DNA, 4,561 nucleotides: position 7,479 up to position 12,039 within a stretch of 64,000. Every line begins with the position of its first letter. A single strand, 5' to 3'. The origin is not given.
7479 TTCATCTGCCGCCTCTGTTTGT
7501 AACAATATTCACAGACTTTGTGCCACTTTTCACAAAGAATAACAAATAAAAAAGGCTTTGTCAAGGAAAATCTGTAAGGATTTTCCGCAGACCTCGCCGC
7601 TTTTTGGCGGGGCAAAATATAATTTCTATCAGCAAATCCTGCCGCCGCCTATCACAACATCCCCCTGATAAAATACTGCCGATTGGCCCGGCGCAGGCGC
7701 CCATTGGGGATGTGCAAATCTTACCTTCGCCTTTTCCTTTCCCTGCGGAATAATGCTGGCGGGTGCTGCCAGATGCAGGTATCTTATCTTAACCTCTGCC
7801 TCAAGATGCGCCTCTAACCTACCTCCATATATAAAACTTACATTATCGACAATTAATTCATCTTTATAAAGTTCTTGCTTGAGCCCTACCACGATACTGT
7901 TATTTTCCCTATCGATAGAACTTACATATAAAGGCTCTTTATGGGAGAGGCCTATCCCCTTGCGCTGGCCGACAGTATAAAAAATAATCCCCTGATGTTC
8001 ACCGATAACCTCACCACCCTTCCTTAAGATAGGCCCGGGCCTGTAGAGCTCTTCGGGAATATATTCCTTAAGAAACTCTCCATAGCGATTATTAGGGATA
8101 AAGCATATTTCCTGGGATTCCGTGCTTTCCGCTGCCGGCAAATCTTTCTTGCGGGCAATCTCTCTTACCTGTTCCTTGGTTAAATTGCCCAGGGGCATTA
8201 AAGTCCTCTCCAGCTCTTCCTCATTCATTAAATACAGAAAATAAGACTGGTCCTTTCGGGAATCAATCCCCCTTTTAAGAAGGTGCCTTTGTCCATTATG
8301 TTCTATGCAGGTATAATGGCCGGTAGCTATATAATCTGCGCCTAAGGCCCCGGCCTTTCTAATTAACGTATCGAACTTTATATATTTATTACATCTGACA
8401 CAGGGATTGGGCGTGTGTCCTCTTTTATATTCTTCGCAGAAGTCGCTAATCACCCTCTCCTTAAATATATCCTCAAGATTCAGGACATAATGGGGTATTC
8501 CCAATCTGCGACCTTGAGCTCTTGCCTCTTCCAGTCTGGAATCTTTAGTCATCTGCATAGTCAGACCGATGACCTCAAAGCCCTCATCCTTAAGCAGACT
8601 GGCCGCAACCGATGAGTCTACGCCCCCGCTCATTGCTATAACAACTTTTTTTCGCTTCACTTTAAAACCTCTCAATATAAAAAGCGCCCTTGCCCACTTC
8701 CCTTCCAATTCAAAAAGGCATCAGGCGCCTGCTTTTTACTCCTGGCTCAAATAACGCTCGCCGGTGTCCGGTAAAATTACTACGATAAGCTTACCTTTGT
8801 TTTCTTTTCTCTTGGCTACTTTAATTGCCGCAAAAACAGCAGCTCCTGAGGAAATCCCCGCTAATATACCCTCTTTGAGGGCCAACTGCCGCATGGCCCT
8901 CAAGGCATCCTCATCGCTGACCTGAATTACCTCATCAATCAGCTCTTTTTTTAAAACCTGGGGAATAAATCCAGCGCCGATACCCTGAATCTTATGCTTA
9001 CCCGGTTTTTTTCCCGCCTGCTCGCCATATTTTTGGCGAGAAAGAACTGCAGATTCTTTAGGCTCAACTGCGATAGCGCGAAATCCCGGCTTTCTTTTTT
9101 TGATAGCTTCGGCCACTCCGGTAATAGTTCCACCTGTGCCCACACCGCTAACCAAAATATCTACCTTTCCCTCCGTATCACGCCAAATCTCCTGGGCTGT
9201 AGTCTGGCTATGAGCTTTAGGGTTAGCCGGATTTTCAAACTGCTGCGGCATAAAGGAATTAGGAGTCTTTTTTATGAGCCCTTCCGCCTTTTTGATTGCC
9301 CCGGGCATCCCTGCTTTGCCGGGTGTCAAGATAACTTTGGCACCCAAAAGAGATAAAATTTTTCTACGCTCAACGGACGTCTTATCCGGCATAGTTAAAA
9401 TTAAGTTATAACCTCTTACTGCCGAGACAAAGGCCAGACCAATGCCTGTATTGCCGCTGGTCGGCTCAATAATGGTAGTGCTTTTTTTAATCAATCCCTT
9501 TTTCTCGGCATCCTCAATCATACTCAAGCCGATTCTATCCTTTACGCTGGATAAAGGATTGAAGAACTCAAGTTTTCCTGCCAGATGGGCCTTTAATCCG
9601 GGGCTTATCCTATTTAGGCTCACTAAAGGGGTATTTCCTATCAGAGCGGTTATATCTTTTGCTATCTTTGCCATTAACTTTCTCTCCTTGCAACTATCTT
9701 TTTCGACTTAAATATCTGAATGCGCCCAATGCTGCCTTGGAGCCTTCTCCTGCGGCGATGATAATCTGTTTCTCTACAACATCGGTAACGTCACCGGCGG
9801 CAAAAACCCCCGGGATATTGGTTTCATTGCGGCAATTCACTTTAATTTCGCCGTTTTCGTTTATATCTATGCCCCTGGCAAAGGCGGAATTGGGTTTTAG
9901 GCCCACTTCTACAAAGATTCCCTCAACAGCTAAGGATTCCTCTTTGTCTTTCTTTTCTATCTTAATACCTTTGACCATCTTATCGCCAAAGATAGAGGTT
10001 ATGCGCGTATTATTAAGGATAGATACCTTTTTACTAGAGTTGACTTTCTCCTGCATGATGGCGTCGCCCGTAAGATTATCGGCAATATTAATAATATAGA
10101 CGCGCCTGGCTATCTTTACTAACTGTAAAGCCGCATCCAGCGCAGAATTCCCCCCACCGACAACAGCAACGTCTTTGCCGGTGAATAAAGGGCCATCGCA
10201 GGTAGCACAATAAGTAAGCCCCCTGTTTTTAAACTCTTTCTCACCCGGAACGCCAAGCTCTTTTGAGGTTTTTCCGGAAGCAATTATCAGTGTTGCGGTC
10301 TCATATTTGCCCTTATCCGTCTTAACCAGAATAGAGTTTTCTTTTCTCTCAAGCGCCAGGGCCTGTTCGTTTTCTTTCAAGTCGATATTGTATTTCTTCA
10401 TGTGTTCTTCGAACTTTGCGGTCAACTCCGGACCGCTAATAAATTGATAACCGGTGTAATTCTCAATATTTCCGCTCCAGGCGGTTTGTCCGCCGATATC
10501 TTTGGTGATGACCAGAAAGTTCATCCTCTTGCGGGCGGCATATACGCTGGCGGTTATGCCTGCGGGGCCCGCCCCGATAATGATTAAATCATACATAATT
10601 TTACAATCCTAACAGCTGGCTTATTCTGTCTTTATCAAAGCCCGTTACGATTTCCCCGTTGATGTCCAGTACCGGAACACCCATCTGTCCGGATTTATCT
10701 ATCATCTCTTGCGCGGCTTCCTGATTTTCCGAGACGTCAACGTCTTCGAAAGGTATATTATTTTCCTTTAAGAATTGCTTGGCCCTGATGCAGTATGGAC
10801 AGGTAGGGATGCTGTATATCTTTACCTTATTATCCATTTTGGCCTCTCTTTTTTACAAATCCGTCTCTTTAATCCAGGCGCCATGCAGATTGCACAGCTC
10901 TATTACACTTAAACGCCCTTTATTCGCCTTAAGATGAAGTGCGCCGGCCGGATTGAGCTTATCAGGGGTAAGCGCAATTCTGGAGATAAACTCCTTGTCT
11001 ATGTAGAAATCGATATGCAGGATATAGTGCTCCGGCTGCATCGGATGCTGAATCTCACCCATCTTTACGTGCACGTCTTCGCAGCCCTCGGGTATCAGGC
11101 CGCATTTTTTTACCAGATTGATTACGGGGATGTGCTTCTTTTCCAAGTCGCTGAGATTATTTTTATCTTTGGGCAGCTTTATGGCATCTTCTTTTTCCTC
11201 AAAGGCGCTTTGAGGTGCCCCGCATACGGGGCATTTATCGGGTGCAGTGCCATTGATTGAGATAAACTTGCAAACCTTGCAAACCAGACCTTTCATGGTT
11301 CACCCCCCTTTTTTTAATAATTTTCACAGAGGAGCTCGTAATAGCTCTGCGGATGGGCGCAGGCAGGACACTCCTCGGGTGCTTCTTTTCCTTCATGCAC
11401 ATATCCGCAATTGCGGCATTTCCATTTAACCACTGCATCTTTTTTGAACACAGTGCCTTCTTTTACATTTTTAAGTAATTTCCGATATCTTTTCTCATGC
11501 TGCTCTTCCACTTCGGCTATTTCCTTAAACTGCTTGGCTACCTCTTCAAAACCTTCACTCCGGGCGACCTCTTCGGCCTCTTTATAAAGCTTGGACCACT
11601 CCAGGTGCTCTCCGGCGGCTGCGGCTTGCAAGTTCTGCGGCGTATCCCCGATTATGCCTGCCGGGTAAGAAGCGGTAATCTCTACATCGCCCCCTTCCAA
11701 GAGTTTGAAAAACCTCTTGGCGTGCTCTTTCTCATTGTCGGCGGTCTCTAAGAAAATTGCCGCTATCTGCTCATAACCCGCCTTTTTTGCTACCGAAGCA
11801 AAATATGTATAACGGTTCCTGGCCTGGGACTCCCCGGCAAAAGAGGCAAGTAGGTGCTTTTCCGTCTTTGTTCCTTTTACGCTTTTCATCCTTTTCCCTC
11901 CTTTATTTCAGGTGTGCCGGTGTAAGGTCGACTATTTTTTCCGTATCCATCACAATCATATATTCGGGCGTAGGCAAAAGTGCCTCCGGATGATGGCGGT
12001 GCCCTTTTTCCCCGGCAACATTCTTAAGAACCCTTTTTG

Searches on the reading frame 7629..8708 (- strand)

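Call 16: search_protein_families(library=pfam, proteins=[window:7629-8708:-], max_evalue=0.0001)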
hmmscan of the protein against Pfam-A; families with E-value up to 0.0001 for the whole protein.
window:7629-8708:- (359 aa): 7 families
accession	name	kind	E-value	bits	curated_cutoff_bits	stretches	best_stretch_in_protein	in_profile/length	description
PF03054.22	tRNA_Me_trans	-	2.3e-65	220.5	20.6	1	20-205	1-201/202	tRNA methyl transferase HUP domain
PF20259.3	tRNA_Me_trans_M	-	8.9e-21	73.7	27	1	211-275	2-65/66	tRNA methyl transferase PRC-barrel domain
PF20258.4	tRNA_Me_trans_C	-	2.7e-16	60.1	20.6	1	283-358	2-77/77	Aminomethyltransferase beta-barrel domain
PF02540.23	NAD_synthase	-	2.4e-08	33.8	21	1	18-84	17-87/242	NAD synthase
PF00764.25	Arginosuc_synth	-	7.6e-07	29.7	27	1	21-85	1-68/162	Arginosuccinate synthase N-terminal HUP domain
PF24167.1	DUF7411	-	1.8e-06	28.1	28.7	1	21-88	2-68/194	Family of unknown function (DUF7411)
PF06508.19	QueC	-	4.3e-06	26.8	22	0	21-79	1-61/210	Queuosine biosynthesis protein QueC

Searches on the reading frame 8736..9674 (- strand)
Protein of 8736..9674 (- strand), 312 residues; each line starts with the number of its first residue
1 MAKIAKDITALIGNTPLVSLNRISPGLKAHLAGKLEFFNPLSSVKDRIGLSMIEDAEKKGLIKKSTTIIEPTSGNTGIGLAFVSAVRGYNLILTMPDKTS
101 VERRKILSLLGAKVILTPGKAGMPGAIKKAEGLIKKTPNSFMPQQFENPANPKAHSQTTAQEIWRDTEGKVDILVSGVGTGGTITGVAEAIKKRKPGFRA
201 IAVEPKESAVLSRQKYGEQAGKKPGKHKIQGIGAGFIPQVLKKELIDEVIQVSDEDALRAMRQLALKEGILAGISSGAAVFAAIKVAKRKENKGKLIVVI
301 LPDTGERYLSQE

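Call 16: search_protein_families(library=pfam, proteins=[window:8736-9674:-], max_evalue=0.0001)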
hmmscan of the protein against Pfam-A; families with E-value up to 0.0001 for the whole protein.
window:8736-9674:- (312 aa): 1 family
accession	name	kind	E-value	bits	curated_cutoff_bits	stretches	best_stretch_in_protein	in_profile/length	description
PF00291.31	PALP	-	1.7e-77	261.1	35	1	8-303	1-295/295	Pyridoxal-phosphate dependent enzyme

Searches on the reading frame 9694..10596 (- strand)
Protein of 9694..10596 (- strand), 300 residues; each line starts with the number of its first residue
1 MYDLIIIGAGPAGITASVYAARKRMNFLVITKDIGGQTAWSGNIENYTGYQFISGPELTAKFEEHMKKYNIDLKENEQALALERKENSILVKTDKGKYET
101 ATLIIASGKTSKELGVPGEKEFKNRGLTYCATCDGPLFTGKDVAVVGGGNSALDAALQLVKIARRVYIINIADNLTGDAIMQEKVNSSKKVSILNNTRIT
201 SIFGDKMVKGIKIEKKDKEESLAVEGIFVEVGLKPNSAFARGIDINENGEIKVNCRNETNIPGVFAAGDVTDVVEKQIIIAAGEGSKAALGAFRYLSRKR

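Call 3: search_protein_families(library=pfam, proteins=[window:9694-10596:-], max_evalue=0.01)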
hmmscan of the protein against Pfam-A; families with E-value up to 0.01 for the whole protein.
window:9694-10596:- (300 aa): 13 families
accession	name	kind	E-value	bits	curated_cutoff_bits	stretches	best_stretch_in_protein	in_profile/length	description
PF07992.20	Pyr_redox_2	-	1.1e-43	150.1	26.1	1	2-285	1-291/291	Pyridine nucleotide-disulphide oxidoreductase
PF13738.12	Pyr_redox_3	-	6.1e-29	101.7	30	2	52-268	77-305/305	Pyridine nucleotide-disulphide oxidoreductase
PF00070.33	Pyr_redox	-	2.6e-12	47.5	22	1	143-214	2-80/82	Pyridine nucleotide-disulphide oxidoreductase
PF00890.30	FAD_binding_2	-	7.6e-12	45.6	20.4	1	3-42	1-42/414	FAD binding domain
PF03486.20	HI0933_like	-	7.9e-10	39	50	1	3-33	2-32/244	HI0933-like protein Rossmann domain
PF13450.12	NAD_binding_8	-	2.3e-06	28.2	21.9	1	6-56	1-49/68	NAD(P)-binding Rossmann-like domain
PF12831.13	FAD_oxidored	-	5.3e-06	26.4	27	1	3-39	1-39/416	FAD dependent oxidoreductase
PF01266.30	DAO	-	1.9e-05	24.8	27.9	0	3-42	1-41/353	FAD dependent oxidoreductase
PF01946.23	Thi4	-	3.7e-05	23.5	26.2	1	3-42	19-60/235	Thi4 family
PF01134.28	GIDA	-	0.00021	20.9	22.1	0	3-34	1-32/391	Glucose inhibited division protein A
PF00743.25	FMO-like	-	0.00023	20.2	22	1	116-210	159-249/532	Flavin-binding monooxygenase-like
PF05834.18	Lycopene_cycl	-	0.00056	19.5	23.4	0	3-49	1-53/380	Lycopene cyclase protein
PF13434.12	Lys_Orn_oxgnase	-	0.0038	16.8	21.3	0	93-164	141-212/339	L-lysine 6-monooxygenase/L-ornithine 5-monooxygenase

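Call 6: search_protein_families(library=ncbifam, proteins=[window:9694-10596:-], max_evalue=0.001)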
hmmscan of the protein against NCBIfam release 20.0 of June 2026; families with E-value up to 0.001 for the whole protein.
window:9694-10596:- (300 aa): 91 families (the best 25 are shown)
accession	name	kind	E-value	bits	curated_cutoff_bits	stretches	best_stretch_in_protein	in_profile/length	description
TIGR03140.1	AhpF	equivalog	1e-98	331.1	502.9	1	2-298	213-514/515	alkyl hydroperoxide reductase subunit F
TIGR01292.1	TRX_reduct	equivalog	2.2e-88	295.9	343.45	1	2-296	1-300/300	thioredoxin-disulfide reductase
TIGR03143.1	AhpF_homolog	hypoth_equivalog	1.6e-67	228.4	687.65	1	1-299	4-311/555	putative alkyl hydroperoxide reductase F subunit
NF007614.0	PRK10262.1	equivalog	8.4e-57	192.7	644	1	3-297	8-315/321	thioredoxin-disulfide reductase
TIGR04018.1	Bthiol_YpdA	hypoth_equivalog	1.3e-25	89.9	339.9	2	65-276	79-294/316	YpdA family putative bacillithiol disulfide reductase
TIGR02053.1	MerA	equivalog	2.2e-22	79.7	454.45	1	59-294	91-330/465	mercury(II) reductase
TIGR01350.1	lipoamide_DH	equivalog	2.9e-22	79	408.8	2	66-273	99-311/461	dihydrolipoyl dehydrogenase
TIGR03385.1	CoA_CoA_reduc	equivalog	6.1e-22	78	578.8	1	4-275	2-287/439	CoA-disulfide reductase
NF007123.0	PRK09564.1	equivalog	1.6e-17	63.4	458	2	141-275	150-288/444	CoA-disulfide reductase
NF004943.0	PRK06292.2-1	equivalog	1.9e-17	63.2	432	1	83-271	112-308/456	dihydrolipoyl dehydrogenase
NF004945.0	PRK06292.2-3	equivalog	2.5e-17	63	494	1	61-272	96-306/457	dihydrolipoyl dehydrogenase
NF003585.0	PRK05249.1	equivalog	6.6e-16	58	465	1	2-44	7-51/464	Si-specific NAD(P)(+) transhydrogenase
NF040505.1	ArsO_flavin_mono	equivalog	9e-16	58.2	425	1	2-168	1-188/346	ArsO family NAD(P)H-dependent flavin-containing monooxygenase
TIGR01316.1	gltA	equivalog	5.4e-15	55.1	471.75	1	131-292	263-445/449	NADPH-dependent glutamate synthase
NF009409.0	PRK12770.1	subfamily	1.6e-14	53.7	343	1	127-299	160-353/360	putative glutamate synthase subunit beta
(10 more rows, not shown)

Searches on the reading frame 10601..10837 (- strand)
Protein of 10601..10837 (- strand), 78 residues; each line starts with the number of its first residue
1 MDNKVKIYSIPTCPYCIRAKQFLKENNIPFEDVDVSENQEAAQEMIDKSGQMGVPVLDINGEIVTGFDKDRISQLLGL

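Call 3: search_protein_families(library=pfam, proteins=[window:10601-10837:-], max_evalue=0.01)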
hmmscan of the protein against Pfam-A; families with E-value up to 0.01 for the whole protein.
window:10601-10837:- (78 aa): 7 families
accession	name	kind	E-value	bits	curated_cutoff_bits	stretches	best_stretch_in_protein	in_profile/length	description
PF00462.30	Glutaredoxin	-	1.2e-21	77.1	22.9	1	5-64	1-60/60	Glutaredoxin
PF13417.12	GST_N_3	-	6.4e-09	36.5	22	1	8-65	2-58/75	Glutathione S-transferase, N-terminal domain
PF13192.12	Thioredoxin_3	-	1e-05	25.9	24.8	1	4-65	2-61/76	Thioredoxin domain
PF05768.20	Glrx-like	-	0.00011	22.9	26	1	4-74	1-74/77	Glutaredoxin-like domain (DUF836)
PF13409.12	GST_N_2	-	0.00012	23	25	1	12-67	1-60/70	Glutathione S-transferase, N-terminal domain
PF02798.26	GST_N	-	0.0003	21.5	20.9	1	4-65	2-65/76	Glutathione S-transferase, N-terminal domain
PF04908.21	SH3BGR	-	0.0036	17.9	21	1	20-50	24-54/99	SH3-binding, glutamic acid-rich protein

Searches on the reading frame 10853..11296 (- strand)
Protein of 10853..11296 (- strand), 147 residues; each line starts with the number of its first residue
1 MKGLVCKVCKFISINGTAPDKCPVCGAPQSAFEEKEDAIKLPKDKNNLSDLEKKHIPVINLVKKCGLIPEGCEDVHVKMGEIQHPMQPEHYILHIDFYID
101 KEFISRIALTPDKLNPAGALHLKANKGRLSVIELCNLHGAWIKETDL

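Call 3: search_protein_families(library=pfam, proteins=[window:10853-11296:-], max_evalue=0.01)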
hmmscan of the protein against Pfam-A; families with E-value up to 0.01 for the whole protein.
window:10853-11296:- (147 aa): 2 families
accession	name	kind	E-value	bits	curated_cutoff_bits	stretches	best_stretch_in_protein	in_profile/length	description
PF01880.24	Desulfoferrodox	-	1.4e-18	67.6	22.2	1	49-142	3-96/98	Desulfoferrodoxin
PF21349.2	RUBY_RBDX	-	7.9e-10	38.4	26.5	1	5-33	2-30/30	Rubrerythrin, rubredoxin-like domain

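Call 6: search_protein_families(library=ncbifam, proteins=[window:10853-11296:-], max_evalue=0.001)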
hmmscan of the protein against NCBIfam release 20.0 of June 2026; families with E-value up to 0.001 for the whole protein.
window:10853-11296:- (147 aa): 3 families
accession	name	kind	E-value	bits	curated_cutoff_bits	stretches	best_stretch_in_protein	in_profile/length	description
TIGR00332.1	neela_ferrous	domain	1.6e-14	54.1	61.9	1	50-146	4-103/107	desulfoferrodoxin ferrous iron-binding domain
TIGR00320.1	dfx_rbo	equivalog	1.3e-10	41.6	146.9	1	50-142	44-123/125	desulfoferrodoxin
NF045767.1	RuberyRbr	equivalog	0.00024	21.2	200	1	6-36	161-191/194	rubrerythrin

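Call 26: search_solved_structures(query=window:10853-11296:-, max_evalue=0.01, show_alignments=1)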
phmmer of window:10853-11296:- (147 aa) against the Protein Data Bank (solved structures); distinct sequences matched with E-value up to 0.01: 37.
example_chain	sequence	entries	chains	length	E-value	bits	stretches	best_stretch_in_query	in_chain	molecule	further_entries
2hvb_A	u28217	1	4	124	1.1e-07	35.2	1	53-146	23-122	Superoxide reductase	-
1y07_A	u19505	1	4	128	2.6e-07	34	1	54-142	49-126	desulfoferrodoxin (rbo)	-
2ji1_A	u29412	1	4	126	3.9e-06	30.2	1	45-144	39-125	Desulfoferrodoxin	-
4bff_A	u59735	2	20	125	4.2e-06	30.1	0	52-100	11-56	SUPEROXIDE REDUCTASE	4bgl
4bfk_A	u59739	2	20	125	4.2e-06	30.1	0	52-100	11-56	SUPEROXIDE REDUCTASE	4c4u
6gq8_A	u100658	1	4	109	6.3e-06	29.5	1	52-146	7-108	NEQ011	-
1vzg_A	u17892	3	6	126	7e-06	29.4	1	45-144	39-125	DESULFOFERRODOXIN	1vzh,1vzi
4bfj_A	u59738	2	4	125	7.5e-06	29.3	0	53-100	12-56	SUPEROXIDE REDUCTASE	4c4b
2ji2_A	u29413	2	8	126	2.4e-05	27.6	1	45-144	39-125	Desulfoferrodoxin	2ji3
1dfx_A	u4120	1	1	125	7.8e-05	26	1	54-144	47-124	DESULFOFERRODOXIN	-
1do6_A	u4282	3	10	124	8.8e-05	25.8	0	53-145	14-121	SUPEROXIDE REDUCTASE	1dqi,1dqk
6mof_A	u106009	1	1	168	9.4e-05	25.7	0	112-144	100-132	G2 DARPin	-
5lem_A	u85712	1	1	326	0.00035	23.8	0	119-146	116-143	DD_Off7_11_3G124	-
4brj_A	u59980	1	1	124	0.0011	22.3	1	53-143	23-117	DESULFOFERRODOXIN, FERROUS IRON-BINDING REGION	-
6mol_A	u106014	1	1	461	0.0014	21.9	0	113-144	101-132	Monoextended DARPin R12 (M_R12)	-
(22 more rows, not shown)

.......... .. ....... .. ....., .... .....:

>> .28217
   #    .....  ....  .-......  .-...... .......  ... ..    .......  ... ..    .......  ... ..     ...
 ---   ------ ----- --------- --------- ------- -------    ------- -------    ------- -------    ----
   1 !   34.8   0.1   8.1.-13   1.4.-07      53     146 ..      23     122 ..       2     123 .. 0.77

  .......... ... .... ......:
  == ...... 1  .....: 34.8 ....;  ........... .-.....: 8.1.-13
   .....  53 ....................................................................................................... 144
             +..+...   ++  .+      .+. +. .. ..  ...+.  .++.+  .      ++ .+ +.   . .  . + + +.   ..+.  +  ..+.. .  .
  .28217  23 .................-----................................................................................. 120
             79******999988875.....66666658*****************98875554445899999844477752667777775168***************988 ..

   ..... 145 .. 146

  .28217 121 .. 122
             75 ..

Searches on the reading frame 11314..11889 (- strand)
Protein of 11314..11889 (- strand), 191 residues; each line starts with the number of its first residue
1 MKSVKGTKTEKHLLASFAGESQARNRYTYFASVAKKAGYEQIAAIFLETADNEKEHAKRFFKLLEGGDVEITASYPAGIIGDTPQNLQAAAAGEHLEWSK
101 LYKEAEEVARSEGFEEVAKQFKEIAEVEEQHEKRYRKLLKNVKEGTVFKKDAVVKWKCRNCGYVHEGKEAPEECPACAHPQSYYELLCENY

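Call 3: search_protein_families(library=pfam, proteins=[window:11314-11889:-], max_evalue=0.01)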
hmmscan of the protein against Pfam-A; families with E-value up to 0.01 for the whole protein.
window:11314-11889:- (191 aa): 7 families
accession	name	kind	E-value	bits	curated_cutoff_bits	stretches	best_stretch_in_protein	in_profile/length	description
PF02915.23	Rubrerythrin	-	1.4e-30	106.9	22.8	1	13-139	3-137/137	Rubrerythrin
PF21349.2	RUBY_RBDX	-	4.5e-15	55.2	26.5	1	156-185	1-30/30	Rubrerythrin, rubredoxin-like domain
PF00210.30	Ferritin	-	1.7e-10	41.4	24.5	1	11-143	2-140/142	Ferritin-like domain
PF23458.2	DUF7130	-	3.2e-06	27.4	35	1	126-182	26-81/89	Domain of unknown function (DUF7130)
PF03232.19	COQ7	-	5.7e-05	23.2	23.5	1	12-90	6-82/169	Ubiquinone biosynthesis protein COQ7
PF01155.25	HypA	-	0.00079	19.9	28.9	1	100-181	9-96/112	Hydrogenase/urease nickel incorporation, metallochaperone, hypA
PF23455.1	DUF7129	-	0.0046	17.1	30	1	157-178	13-34/45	Domain of unknown function (DUF7129)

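Call 6: search_protein_families(library=ncbifam, proteins=[window:11314-11889:-], max_evalue=0.001)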
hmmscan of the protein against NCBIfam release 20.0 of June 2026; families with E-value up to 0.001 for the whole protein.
window:11314-11889:- (191 aa): 6 families
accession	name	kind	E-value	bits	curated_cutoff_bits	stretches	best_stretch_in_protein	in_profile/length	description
NF045767.1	RuberyRbr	equivalog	1.5e-91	305.8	200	1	1-191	1-194/194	rubrerythrin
NF045783.1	Nigrythrn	equivalog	9e-20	71.6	340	1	6-184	27-199/202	nigerythrin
NF045720.1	rubredox_RCKP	subfamily_domain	3.4e-06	26.5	45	1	156-182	4-30/34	RCKP-type rubredoxin-like domain-containing protein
NF058679.1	EncB_fam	subfamily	8.8e-05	22.5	90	1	13-76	25-85/117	encapsulin nanocompartment ferritin-likeEncB family encapsulin nanocompartment ferritin-like cargo protein cargo protein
NF045676.1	FeExpMbfA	equivalog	0.00016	21.2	450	0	87-140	12-64/318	iron exporter MbfA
TIGR04535.1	ferrit_encaps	subfamily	0.00071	19.5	125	0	12-65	17-67/114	encapsulin-associated ferritin-like protein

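Call 24: search_solved_structures(query=window:11314-11889:-, max_evalue=0.00001)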
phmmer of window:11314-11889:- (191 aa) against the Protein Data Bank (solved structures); distinct sequences matched with E-value up to 0.00001: 22.
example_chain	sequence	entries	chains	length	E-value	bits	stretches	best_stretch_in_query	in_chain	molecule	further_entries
1b71_A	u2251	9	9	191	1.2e-76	260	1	1-190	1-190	PROTEIN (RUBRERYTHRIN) | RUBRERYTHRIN | Rubrerythrin all-iron(III) form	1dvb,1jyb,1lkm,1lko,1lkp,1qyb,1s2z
1ryt_A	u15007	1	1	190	6.7e-76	257.6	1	2-190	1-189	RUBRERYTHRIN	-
9fj2_A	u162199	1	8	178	5.7e-57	195.9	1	3-191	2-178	Rubrerythrin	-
9onm_A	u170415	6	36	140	5.3e-27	98.2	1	2-141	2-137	Rubrerythrin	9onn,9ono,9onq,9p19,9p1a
4di0_A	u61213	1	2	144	5.9e-27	98.1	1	2-141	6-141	Rubrerythrin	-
8fuh_A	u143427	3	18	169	1e-26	97.3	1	2-141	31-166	Rubrerythrin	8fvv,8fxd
1j30_A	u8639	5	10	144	3.9e-26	95.4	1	1-146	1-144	144aa long hypothetical rubrerythrin | Sulerythrin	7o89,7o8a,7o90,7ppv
7ppt_A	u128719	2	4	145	4e-26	95.4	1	1-146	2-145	Sulerythrin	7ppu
9s4o_A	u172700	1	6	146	4.1e-26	95.3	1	1-146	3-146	Sulerythrin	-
7o8d_A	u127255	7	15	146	4.1e-26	95.3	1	1-146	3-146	Sulerythrin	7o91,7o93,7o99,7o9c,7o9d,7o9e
9s3w_A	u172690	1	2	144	8.7e-26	94.3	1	1-146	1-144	Sulerythrin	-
9s4p_A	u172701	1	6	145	8.9e-26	94.2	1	1-146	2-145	Sulerythrin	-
9s59_A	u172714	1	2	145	8.9e-26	94.2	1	1-146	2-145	Sulerythrin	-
9s4r_A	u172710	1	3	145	8.9e-26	94.2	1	1-146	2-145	Sulerythrin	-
9s5v_A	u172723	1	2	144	2e-25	93.1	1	1-146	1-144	diFe-Sulerythin_E53D:E126D reduced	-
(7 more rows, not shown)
